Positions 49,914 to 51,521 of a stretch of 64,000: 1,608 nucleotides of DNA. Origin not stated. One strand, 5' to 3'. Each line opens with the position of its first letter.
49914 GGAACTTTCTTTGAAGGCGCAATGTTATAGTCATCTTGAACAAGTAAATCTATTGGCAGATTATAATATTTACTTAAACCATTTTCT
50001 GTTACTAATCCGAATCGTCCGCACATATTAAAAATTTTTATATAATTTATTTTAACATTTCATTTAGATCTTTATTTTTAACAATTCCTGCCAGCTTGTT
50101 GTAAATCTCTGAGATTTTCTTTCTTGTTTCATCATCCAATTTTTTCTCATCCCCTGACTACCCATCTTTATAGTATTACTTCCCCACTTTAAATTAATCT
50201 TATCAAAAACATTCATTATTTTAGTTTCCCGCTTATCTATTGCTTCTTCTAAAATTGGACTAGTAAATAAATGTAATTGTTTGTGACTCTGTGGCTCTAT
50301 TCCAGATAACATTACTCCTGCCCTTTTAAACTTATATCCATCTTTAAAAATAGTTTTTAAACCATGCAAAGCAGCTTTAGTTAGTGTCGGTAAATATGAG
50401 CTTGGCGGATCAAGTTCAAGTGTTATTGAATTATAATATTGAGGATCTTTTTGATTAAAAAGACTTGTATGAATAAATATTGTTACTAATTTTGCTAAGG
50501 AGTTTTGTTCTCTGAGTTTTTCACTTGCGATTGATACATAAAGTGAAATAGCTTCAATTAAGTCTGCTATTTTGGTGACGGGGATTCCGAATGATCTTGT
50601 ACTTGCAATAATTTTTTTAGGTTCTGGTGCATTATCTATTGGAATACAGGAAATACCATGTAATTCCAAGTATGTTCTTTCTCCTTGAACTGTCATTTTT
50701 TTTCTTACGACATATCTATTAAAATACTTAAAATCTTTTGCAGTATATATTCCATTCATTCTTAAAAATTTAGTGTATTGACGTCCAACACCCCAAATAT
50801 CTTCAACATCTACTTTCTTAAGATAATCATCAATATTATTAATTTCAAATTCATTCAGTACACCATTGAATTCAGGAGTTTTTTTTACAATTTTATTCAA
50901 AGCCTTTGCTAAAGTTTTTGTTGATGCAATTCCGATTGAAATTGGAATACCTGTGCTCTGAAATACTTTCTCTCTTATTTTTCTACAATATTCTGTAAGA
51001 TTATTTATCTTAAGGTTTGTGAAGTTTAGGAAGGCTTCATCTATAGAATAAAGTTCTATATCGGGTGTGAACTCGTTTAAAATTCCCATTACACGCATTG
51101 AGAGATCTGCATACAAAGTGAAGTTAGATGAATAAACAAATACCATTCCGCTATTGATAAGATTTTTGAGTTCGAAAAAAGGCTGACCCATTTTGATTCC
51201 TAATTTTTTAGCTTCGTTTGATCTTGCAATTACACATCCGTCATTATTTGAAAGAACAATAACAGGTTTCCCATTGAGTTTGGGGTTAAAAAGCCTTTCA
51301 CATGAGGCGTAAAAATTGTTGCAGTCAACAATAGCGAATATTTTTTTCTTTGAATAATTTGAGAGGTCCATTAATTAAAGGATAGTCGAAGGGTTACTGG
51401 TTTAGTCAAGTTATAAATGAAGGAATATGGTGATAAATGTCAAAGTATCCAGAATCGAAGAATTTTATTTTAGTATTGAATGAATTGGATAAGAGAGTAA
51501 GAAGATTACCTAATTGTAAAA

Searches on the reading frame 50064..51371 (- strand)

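Call 8: search_protein_families(library=pfam, proteins=[window:50064-51371:-], max_evalue=0.01)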
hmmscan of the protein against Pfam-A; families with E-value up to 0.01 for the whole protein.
window:50064-51371:- (435 aa): 4 families
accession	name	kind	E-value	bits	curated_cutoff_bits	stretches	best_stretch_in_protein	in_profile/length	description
PF00817.25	IMS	-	1.7e-40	138.8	23.2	1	15-158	1-146/148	impB/mucB/samB family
PF13438.11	DUF4113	-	3.6e-19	69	24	1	384-433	2-51/51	Domain of unknown function (DUF4113)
PF11799.13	IMS_C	-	4.9e-18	66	20.7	1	253-368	2-109/109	impB/mucB/samB family C-terminal domain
PF11798.14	IMS_HHH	-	0.0019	18.8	24.4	1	179-208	3-32/32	IMS family HHH motif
